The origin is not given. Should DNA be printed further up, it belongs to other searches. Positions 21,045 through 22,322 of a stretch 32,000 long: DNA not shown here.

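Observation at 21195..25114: Class I terpene-synthase-like gene divergently paired with a Bat-family PAS/GAF regulator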

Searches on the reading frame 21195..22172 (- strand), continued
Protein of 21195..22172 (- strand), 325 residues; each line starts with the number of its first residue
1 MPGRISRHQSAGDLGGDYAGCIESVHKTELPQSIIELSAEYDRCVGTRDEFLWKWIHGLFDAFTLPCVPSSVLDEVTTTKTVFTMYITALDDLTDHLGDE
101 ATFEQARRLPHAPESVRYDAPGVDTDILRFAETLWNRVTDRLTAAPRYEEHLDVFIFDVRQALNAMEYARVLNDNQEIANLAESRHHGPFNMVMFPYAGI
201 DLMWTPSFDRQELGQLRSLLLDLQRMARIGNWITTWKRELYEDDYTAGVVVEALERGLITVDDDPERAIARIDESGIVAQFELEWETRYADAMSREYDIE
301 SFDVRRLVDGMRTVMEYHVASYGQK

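Call 48: search_solved_structures(query=P0080, max_evalue=10, show_alignments=5)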
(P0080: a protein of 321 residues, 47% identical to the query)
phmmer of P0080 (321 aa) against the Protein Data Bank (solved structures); distinct sequences matched with E-value up to 10: 1.
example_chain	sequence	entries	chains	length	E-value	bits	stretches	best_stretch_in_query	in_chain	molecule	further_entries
7rmx_A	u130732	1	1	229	0.009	18.7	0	74-103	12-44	Tunable symmetric protein, D_3_212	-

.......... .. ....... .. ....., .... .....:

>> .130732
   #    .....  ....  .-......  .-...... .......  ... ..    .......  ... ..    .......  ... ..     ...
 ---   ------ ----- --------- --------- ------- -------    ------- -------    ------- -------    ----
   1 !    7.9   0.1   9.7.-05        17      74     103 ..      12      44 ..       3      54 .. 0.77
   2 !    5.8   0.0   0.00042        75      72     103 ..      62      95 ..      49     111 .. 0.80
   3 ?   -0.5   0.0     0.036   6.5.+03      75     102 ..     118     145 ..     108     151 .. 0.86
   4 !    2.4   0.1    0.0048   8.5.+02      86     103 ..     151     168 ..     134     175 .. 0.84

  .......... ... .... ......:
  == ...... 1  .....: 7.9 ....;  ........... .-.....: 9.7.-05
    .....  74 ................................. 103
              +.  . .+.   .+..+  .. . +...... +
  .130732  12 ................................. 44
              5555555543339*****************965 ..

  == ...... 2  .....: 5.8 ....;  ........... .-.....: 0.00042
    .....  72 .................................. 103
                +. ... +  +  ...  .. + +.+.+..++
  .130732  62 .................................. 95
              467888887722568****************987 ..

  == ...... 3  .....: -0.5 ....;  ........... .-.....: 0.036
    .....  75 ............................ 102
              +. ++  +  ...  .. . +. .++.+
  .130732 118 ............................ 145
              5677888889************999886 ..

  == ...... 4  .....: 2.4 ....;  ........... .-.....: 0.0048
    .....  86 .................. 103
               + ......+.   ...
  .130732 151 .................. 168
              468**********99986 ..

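Call 50: search_protein_representatives(alignment_id=A2)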
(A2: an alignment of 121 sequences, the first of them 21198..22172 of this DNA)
Query: 121 sequences, 334 profile positions. Proteins with E-value up to 0.001 (for the whole library): 728; up to 1e-10: 622; up to 1e-30: 398. The best 150 are listed.
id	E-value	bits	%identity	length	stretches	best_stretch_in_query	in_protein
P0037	2.3e-150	517.0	-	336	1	1-334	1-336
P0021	6.7e-149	512.2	-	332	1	1-334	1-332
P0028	1.6e-134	464.9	-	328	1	15-334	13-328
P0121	4.6e-127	440.4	-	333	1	12-334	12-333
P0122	4.8e-124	430.5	-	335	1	13-334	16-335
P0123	1.4e-123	429.0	-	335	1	11-334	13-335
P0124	1.4e-123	429.0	-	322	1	19-334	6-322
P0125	2.4e-113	395.3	-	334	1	14-334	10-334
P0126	4.3e-112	391.2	-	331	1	15-334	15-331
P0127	2.4e-110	385.5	-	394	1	10-334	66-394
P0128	2.4e-110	385.5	-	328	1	16-334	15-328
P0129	2.1e-108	379.1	-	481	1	24-334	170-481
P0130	5.5e-108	377.7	-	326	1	16-333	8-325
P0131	3.7e-107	375.0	-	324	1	18-334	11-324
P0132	2.6e-105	368.9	-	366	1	18-334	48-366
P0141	2.9e-98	345.7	-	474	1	12-334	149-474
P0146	5.5e-97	341.5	-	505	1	14-334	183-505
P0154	3.2e-87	309.4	-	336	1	13-334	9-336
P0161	1.9e-82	293.7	-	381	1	18-334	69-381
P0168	3.3e-78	279.8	-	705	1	15-334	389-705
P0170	7.9e-78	278.6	-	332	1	12-334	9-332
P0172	2.4e-76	273.7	-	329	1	15-327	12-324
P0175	8.2e-76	271.9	-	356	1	18-334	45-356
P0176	7.0e-75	268.9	-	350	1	16-334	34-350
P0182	4.2e-72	259.7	-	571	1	22-334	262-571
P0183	5.2e-72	259.4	-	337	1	23-334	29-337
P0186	7.6e-72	258.9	-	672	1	15-334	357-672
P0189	3.7e-71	256.6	-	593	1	14-334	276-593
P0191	1.7e-70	254.5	-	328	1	22-332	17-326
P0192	1.9e-70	254.3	-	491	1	18-333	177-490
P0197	4.5e-70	253.0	-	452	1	16-334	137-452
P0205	1.6e-68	248.0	-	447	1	24-334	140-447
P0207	3.0e-68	247.1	-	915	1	22-334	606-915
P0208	5.0e-68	246.3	-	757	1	20-334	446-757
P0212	6.3e-67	242.7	-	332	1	16-334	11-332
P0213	1.7e-66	241.3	-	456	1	21-334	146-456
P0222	7.4e-65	235.9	-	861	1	26-334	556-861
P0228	4.1e-64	233.5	-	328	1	13-332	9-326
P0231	1.2e-63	231.9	-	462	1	21-333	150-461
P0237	4.1e-63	230.2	-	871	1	20-334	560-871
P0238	4.4e-63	230.1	-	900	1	27-334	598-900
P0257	9.1e-62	225.8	-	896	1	12-333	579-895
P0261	2.9e-61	224.1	-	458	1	16-334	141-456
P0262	3.4e-61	223.9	-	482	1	20-330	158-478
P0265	4.9e-61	223.3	-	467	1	15-331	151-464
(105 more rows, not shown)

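Call 51: search_protein_families(library=pfam, proteins=[P0207, P0222, P0237, P0238, P0257, P0168, P0186, P0208, P0129, P0146], max_evalue=0.001)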
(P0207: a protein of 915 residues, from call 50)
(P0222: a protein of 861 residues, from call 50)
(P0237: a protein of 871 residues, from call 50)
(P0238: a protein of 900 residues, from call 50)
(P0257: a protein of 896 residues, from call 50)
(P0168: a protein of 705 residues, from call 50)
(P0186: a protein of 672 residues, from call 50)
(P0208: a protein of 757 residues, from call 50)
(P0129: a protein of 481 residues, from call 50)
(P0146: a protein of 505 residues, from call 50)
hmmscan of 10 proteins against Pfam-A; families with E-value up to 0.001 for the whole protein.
P0207 (915 aa): 6 families
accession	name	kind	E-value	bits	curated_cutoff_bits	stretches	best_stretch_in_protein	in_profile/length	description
PF13292.11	DXP_synthase_N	-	1.8e-88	296.8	21.2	2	6-194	1-189/274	1-deoxy-D-xylulose-5-phosphate synthase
PF02779.29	Transket_pyr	-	4.4e-49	166.9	27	1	279-438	3-170/174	Transketolase, pyrimidine binding domain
PF02780.25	Transketolase_C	-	2.6e-33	115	25.9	1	456-577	1-124/124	Transketolase, C-terminal domain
PF02775.26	TPP_enzyme_C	-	1e-05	25.8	21.9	0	108-177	20-83/151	Thiamine pyrophosphate enzyme, C-terminal TPP binding domain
PF22613.1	Transketolase_C_1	-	5.5e-05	23.8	27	1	465-498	12-45/113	Transketolase-like TK C-terminal domain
PF00676.26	E1_dh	-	5.7e-05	22.7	22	1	115-184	100-169/300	Dehydrogenase E1 component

P0222 (861 aa): 3 families
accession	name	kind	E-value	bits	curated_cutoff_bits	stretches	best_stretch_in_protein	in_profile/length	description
PF02780.25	Transketolase_C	-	7.5e-13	48.9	25.9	1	401-486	8-96/124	Transketolase, C-terminal domain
PF13292.11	DXP_synthase_N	-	0.00014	21.6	21.2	1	151-188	235-272/274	1-deoxy-D-xylulose-5-phosphate synthase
PF17147.9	PFOR_II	-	0.00061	20.5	27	0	406-462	4-60/102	Pyruvate:ferredoxin oxidoreductase core domain II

P0237 (871 aa): 2 families
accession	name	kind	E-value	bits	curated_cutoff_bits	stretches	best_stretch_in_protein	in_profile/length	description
PF02780.25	Transketolase_C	-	2.2e-19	70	25.9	1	396-494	1-102/124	Transketolase, C-terminal domain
PF02779.29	Transket_pyr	-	0.00066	19.8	27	0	227-379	5-169/174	Transketolase, pyrimidine binding domain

P0238 (900 aa): 0 families

P0257 (896 aa): 1 family
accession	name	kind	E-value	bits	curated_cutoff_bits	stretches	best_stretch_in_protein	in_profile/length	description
PF02780.25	Transketolase_C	-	1.6e-18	67.2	25.9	1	430-530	1-102/124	Transketolase, C-terminal domain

P0168 (705 aa): 14 families
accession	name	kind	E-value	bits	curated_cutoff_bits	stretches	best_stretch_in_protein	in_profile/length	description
PF01494.25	FAD_binding_3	-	1.2e-15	58.1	22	1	6-166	1-173/349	FAD binding domain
PF01266.30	DAO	-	1.6e-08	34.9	27.9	1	8-39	1-32/353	FAD dependent oxidoreductase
PF07992.20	Pyr_redox_2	-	1.6e-07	31.5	26.1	1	7-140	1-135/291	Pyridine nucleotide-disulphide oxidoreductase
PF01946.23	Thi4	-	2.1e-07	30.9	26.2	1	3-39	14-51/235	Thi4 family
PF22578.2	GGR_cat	-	5.6e-07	29.8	27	1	188-244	21-72/88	Geranylgeranyl reductase catalytic domain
PF00890.30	FAD_binding_2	-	7.2e-06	25.9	20.4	1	8-39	1-32/414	FAD binding domain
PF13450.12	NAD_binding_8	-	9e-06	26.3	21.9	1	11-38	1-28/68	NAD(P)-binding Rossmann-like domain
PF05834.18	Lycopene_cycl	-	1.7e-05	24.6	23.4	1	8-301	1-288/380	Lycopene cyclase protein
PF00070.33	Pyr_redox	-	3.5e-05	24.7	22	1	9-66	2-58/82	Pyridine nucleotide-disulphide oxidoreductase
PF04820.20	Trp_halogenase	-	3.5e-05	23.3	21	0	8-68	1-64/458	Tryptophan halogenase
PF03486.20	HI0933_like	-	6.8e-05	22.9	50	1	8-42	2-36/244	HI0933-like protein Rossmann domain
PF01134.28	GIDA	-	7.7e-05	22.3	22.1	1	8-37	1-30/391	Glucose inhibited division protein A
PF12831.13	FAD_oxidored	-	9.7e-05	22.3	27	1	8-39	1-32/416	FAD dependent oxidoreductase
PF13738.12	Pyr_redox_3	-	0.00068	19.4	30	0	10-39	1-31/305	Pyridine nucleotide-disulphide oxidoreductase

P0186 (672 aa): 1 family
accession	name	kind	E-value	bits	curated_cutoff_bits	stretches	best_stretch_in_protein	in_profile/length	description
PF02780.25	Transketolase_C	-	5.2e-12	46.2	25.9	1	214-304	7-101/124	Transketolase, C-terminal domain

P0208 (757 aa): 0 families

P0129 (481 aa): 1 family
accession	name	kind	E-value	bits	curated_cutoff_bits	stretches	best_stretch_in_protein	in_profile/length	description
PF00072.30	Response_reg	-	8.8e-15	55.3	30.2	1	6-109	1-109/111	Response regulator receiver domain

P0146 (505 aa): 1 family
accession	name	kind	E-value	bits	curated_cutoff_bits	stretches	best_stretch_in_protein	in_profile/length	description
PF19086.5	Terpene_syn_C_2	-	0.00022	21.5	23.7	1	255-432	3-183/199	Terpene synthase family 2, C-terminal metal binding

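Call 52: list_cluster_members(proteins=[P0207, P0222, P0237, P0238, P0257, P0168, P0186, P0208, P0129, P0146])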
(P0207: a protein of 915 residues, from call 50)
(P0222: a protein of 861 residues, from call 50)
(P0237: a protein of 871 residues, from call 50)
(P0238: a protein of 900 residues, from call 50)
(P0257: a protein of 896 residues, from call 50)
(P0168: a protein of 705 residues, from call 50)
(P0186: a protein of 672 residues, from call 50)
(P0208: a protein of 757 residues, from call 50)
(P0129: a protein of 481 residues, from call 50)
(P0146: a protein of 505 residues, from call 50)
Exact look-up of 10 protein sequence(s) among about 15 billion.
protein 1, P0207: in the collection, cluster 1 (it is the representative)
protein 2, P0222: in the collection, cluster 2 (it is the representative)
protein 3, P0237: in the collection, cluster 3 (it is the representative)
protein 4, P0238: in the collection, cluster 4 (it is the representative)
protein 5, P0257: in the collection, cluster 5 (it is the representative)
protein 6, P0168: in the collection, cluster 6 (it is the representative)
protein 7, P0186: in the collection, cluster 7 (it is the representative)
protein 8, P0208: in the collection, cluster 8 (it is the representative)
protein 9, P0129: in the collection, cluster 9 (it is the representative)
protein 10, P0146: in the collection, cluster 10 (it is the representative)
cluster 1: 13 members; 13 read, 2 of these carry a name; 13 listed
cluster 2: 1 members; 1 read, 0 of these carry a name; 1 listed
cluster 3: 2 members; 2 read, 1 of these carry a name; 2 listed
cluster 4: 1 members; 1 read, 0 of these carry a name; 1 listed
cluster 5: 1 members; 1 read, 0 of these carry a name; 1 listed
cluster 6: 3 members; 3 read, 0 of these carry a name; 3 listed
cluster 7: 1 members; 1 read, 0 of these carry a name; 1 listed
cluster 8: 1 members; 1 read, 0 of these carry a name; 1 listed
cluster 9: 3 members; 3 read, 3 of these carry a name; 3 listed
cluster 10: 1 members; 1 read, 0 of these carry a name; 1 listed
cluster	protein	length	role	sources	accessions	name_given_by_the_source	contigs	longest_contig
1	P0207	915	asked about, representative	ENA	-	-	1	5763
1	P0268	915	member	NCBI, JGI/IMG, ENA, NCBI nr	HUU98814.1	MAG TPA: 1-deoxy-D-xylulose-5-phosphate synthase [Phycisphaerae bacterium] | 1-deoxy-D-xylulose-5-phosphate synthase [Phycisphaerae bacterium]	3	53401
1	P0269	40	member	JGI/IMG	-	hypothetical protein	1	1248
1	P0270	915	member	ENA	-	-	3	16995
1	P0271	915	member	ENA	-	-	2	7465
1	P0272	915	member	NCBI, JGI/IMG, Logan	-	-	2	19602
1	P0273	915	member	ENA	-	-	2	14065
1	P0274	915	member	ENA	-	-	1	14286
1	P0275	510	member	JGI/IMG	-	-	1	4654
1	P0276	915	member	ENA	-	-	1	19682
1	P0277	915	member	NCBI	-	-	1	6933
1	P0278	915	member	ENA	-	-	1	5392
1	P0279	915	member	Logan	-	-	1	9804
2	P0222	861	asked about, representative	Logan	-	-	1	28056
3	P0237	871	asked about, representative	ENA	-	-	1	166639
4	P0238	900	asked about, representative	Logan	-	-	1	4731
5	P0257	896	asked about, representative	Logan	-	-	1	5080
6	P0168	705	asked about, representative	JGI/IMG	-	-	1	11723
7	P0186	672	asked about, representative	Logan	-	-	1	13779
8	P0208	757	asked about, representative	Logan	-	-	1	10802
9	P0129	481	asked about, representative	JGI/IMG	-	CheY-like chemotaxis protein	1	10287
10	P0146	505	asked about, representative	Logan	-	-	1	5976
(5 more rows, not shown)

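Call 56: find_encoding_contigs(protein=P0129, flank=8000, max_places=2)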
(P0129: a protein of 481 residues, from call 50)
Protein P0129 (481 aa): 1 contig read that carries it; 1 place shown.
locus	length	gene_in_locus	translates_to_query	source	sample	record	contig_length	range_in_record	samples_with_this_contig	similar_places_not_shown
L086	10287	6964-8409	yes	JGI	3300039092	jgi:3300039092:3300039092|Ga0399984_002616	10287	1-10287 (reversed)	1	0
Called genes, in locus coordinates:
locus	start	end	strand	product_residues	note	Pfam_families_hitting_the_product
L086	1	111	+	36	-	?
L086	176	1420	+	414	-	-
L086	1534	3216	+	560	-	PF04984:Phage_sheath_1, PF17482:Phage_sheath_1C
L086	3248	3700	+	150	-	PF06841:Phage_T4_gp19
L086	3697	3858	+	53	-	-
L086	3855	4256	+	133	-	-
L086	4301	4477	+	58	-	PF20546:DUF6760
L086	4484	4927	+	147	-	PF06841:Phage_T4_gp19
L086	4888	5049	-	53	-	-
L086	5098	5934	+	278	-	PF02540:NAD_synthase, PF03054:tRNA_Me_trans (faint)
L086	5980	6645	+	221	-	PF23426:DUF7114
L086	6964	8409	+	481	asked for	PF00072:Response_reg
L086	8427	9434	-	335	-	PF00989:PAS, PF13188:PAS_8 (weak), PF08448:PAS_4, PF13426:PAS_9, PF02518:HATPase_c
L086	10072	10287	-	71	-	?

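Call 57: find_encoding_contigs(protein=P0168, flank=6000, max_places=2)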
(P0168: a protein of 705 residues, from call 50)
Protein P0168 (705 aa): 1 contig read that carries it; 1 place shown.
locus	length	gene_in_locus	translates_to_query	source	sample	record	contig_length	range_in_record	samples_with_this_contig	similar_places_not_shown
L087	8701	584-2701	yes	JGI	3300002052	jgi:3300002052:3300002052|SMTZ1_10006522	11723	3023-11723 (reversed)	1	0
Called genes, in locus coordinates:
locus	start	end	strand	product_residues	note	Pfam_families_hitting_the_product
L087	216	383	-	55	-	-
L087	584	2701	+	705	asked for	PF00890:FAD_binding_2 (weak), PF01266:DAO (weak), PF01494:FAD_binding_3, PF01946:Thi4 (weak), PF05834:Lycopene_cycl (faint), PF07992:Pyr_redox_2 (weak), PF13450:NAD_binding_8 (faint), PF22578:GGR_cat (weak)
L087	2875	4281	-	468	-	-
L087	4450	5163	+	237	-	PF00005:ABC_tran, PF13304:AAA_21 (weak)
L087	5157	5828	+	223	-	PF01061:ABC2_membrane, PF03379:CcmB, PF12679:ABC2_membrane_2 (faint), PF12698:ABC2_membrane_3 (weak)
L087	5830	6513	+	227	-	PF01578:Cytochrom_C_asm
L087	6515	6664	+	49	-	-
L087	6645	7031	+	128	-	PF03100:CcmE (faint)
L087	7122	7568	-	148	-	-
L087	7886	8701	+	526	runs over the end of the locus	-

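Call 59: fold_search(model_id=the predicted structure, library=viral)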
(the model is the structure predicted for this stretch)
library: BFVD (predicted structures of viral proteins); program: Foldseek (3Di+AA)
matches with E <= 10: 170; with E <= 0.001: 0
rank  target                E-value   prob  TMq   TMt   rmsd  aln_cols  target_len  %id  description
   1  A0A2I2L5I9            1.1e-02  1.00  0.48  0.55   7.6       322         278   12  Terpenoid synthase [Orpheovirus IHUMI-LCC2]
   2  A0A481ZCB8            3.2e-01  0.93  0.45  0.48  11.8       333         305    9  Uncharacterized protein [Pithovirus LCPAC403]
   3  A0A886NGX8            9.0e-01  0.06  0.13  0.12  22.0       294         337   10  (no name in the UniProt tables at hand)
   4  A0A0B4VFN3            1.0e+00  0.03  0.10  0.05  30.1       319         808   13  Uncharacterized protein [Tipula oleracea nudivirus]
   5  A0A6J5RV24            1.1e+00  0.07  0.16  0.09  23.3       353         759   11  Phage tail tape measure protein [uncultured Caudovirales phage]
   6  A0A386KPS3            1.2e+00  0.07  0.15  0.07  19.2       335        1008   11  Tape measure protein [Microbacterium phage ValentiniPuff]
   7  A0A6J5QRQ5            1.2e+00  0.04  0.12  0.06  22.1       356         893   10  Phage tail tape measure protein [uncultured Caudovirales phage]
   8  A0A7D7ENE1            1.3e+00  0.06  0.15  0.12  23.8       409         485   10  (no name in the UniProt tables at hand)
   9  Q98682                1.3e+00  0.03  0.11  0.07  36.2       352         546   10  MIE1 [Simian cytomegalovirus]
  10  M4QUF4                1.4e+00  0.08  0.16  0.10  23.1       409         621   11  (no name in the UniProt tables at hand)
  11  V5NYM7                1.6e+00  0.06  0.15  0.14  20.0       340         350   12  F-US12 protein [Chelonid alphaherpesvirus 5]
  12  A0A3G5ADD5            1.7e+00  0.06  0.18  0.17  15.8       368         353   10  Uncharacterized protein [Hyperionvirus sp.]
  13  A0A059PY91            1.8e+00  0.04  0.12  0.05  29.6       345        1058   11  Internal protein [Anabaena phage A-4L]
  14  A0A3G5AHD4            2.3e+00  0.05  0.14  0.09  19.7       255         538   12  Uncharacterized protein [Sylvanvirus sp.]
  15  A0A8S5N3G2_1          2.4e+00  0.06  0.20  0.08  26.6       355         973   11  Large polyvalent protein-associated domain 3 [Podoviridae sp. ctzMH52]
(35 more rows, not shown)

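Call 65: search_protein_families(library=pfam, proteins=[P0182, P0197, P0205, P0213, P0261, P0231, P0262, P0265, P0192, P0189], max_evalue=0.01)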
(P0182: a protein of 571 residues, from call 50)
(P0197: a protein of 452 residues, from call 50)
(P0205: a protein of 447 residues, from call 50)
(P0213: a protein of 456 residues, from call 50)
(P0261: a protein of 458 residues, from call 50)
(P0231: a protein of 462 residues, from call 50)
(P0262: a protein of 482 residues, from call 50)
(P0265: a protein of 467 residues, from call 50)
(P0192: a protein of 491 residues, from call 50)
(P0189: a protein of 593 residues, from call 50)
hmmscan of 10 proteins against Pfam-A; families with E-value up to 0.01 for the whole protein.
P0182 (571 aa): 2 families
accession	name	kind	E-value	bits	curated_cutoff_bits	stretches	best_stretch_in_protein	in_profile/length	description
PF00072.30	Response_reg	-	3.1e-27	95.4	30.2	1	21-129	1-110/111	Response regulator receiver domain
PF07238.19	PilZ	-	1.4e-11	45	22.5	1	134-232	1-100/102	PilZ domain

P0197 (452 aa): 1 family
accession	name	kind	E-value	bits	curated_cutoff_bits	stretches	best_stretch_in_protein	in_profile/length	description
PF07238.19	PilZ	-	1.6e-09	38.4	22.5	1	18-119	2-100/102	PilZ domain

P0205 (447 aa): 1 family
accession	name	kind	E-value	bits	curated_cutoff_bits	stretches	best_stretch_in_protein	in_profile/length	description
PF07238.19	PilZ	-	4e-15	56.4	22.5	1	4-108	2-100/102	PilZ domain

P0213 (456 aa): 2 families
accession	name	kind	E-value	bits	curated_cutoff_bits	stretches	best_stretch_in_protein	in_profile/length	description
PF07238.19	PilZ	-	0.00047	20.9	22.5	1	25-112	12-96/102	PilZ domain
PF09995.15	MPAB_Lcp_cat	-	0.0095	16.4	23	1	247-350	117-220/231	ER-bound oxygenase mpaB/B'/Rubber oxygenase, catalytic domain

P0261 (458 aa): 1 family
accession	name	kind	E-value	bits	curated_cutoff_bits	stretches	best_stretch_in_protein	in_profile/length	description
PF07238.19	PilZ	-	1.6e-10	41.6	22.5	1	21-123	2-100/102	PilZ domain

P0231 (462 aa): 1 family
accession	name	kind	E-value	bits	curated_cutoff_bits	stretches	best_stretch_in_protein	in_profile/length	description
PF07238.19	PilZ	-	8.8e-09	36.1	22.5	1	25-113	1-90/102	PilZ domain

P0262 (482 aa): 1 family
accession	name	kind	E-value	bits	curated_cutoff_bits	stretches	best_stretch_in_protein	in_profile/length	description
PF00027.35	cNMP_binding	-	8.1e-13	48.6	27.5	1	33-118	2-88/89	Cyclic nucleotide-binding domain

P0265 (467 aa): 2 families
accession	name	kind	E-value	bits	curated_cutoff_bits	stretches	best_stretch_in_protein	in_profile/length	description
PF00027.35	cNMP_binding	-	8.1e-14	51.8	27.5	1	29-111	3-86/89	Cyclic nucleotide-binding domain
PF19086.5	Terpene_syn_C_2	-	0.0014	18.9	23.7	1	223-380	5-164/199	Terpene synthase family 2, C-terminal metal binding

P0192 (491 aa): 1 family
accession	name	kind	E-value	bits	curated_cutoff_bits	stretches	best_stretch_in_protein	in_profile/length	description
PF00368.23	HMG-CoA_red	-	7.1e-29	101.4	27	1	1-113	259-365/368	Hydroxymethylglutaryl-coenzyme A reductase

P0189 (593 aa): 1 family
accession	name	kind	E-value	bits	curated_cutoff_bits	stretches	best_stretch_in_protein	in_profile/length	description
PF00926.24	DHBP_synthase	-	2e-73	246.5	26.4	1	49-239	2-191/191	3,4-dihydroxy-2-butanone 4-phosphate synthase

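Call 72: list_cluster_members(proteins=[P0170, P0172, P0175, P0176, P0183, P0191, P0212, P0228, P0154, P0161])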
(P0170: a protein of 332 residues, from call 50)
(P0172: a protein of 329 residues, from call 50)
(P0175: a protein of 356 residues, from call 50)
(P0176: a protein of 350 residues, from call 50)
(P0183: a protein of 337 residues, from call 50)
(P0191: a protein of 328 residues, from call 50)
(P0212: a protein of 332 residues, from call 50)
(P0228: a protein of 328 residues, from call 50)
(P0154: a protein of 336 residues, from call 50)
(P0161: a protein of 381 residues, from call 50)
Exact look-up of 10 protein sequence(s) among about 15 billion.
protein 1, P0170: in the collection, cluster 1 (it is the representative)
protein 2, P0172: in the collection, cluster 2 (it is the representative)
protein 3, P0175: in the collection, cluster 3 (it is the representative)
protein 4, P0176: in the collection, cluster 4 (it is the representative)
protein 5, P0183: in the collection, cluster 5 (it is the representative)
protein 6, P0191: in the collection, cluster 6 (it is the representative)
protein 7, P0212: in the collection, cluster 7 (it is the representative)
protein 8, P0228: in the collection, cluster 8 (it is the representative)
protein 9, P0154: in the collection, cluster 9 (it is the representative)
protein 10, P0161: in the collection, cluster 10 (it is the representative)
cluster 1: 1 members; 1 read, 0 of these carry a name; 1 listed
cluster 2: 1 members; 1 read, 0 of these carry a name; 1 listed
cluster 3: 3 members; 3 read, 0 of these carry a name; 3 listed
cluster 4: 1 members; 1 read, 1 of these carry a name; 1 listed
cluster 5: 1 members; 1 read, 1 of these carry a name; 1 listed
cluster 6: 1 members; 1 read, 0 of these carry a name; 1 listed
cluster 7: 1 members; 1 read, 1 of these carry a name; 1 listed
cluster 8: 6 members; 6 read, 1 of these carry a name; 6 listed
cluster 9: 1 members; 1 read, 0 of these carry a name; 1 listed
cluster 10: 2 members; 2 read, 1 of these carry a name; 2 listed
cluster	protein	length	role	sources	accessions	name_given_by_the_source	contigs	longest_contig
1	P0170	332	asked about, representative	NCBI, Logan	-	-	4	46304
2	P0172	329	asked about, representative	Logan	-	-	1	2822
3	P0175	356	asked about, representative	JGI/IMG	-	-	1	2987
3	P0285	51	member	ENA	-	-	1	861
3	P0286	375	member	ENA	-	-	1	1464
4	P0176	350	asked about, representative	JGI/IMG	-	hypothetical protein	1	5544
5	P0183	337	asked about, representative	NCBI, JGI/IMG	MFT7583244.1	MAG: hypothetical protein ACI9MR_004930 [Myxococcota bacterium] | hypothetical protein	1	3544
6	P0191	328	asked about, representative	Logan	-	-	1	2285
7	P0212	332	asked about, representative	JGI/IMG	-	hypothetical protein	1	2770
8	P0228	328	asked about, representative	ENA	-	-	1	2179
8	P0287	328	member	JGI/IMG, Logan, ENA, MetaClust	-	\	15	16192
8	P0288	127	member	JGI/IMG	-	-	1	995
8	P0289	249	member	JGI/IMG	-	-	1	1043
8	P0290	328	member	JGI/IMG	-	-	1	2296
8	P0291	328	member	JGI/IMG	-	-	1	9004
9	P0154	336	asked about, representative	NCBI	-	-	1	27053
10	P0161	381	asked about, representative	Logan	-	-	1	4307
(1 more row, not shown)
